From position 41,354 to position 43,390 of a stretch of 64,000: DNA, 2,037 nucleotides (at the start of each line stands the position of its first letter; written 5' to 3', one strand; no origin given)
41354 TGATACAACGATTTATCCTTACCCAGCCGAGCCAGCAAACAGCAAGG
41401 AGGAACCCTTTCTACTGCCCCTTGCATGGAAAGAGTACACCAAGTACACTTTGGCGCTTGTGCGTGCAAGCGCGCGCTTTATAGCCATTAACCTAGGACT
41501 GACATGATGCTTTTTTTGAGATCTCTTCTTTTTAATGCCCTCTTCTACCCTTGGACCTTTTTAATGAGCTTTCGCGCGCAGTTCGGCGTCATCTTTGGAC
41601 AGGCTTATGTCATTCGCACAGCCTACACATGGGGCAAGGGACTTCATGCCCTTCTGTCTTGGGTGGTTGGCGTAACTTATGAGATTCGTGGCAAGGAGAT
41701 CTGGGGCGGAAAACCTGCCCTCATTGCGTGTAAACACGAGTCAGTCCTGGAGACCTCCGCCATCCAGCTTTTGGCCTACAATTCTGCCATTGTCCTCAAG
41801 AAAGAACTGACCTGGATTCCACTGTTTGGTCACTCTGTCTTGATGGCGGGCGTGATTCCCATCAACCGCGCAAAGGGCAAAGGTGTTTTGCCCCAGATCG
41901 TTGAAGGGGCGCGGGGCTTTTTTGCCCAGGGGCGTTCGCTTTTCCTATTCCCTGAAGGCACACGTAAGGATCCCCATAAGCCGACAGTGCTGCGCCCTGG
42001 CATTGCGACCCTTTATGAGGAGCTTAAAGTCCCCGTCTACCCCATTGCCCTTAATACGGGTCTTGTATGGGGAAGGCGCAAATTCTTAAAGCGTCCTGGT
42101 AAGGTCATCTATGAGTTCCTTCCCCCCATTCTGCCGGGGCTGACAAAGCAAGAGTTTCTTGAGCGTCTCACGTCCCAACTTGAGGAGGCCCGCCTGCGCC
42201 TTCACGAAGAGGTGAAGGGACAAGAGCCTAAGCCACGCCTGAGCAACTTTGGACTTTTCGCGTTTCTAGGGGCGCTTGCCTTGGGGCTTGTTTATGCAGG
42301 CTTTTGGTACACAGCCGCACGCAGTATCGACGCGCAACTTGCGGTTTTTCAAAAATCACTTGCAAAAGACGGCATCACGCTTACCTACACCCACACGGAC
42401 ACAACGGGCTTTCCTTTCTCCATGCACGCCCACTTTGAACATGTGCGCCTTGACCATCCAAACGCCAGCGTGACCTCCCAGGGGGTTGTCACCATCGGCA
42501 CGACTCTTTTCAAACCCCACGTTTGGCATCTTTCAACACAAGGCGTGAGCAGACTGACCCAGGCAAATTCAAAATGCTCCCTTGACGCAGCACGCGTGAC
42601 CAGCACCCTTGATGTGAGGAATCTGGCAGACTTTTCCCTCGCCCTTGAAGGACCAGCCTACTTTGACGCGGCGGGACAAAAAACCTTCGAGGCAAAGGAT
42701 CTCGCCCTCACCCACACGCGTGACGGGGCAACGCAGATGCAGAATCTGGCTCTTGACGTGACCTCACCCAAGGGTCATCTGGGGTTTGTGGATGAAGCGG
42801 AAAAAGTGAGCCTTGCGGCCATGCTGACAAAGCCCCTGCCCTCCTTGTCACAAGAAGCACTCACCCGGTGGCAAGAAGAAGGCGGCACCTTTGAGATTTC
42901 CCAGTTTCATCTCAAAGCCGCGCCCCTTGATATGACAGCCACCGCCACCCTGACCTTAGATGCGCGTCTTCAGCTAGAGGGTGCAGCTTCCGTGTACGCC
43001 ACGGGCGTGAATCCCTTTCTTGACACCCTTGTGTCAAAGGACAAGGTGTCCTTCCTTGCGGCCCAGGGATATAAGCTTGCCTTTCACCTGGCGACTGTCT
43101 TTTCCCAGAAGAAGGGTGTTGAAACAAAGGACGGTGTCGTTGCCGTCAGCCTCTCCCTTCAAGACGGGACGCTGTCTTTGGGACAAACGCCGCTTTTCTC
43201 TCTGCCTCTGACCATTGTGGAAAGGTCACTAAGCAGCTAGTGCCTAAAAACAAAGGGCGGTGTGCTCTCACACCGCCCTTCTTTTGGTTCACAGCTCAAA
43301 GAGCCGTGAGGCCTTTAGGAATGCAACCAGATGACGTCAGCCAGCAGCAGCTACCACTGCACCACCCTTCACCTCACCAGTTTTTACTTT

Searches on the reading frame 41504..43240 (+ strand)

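Call 72: search_protein_families(library=pfam, proteins=[window:41504-43240:+], max_evalue=0.00001)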
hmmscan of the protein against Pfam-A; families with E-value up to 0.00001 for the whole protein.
window:41504-43240:+ (578 aa): 2 families
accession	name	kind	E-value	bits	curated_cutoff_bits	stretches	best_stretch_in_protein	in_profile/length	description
PF09898.14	DUF2125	-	6.9e-35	121.5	24.2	1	268-568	1-319/319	Uncharacterized protein conserved in bacteria (DUF2125)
PF01553.26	Acyltransferase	-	1e-15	58.2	23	1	63-183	6-131/132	Acyltransferase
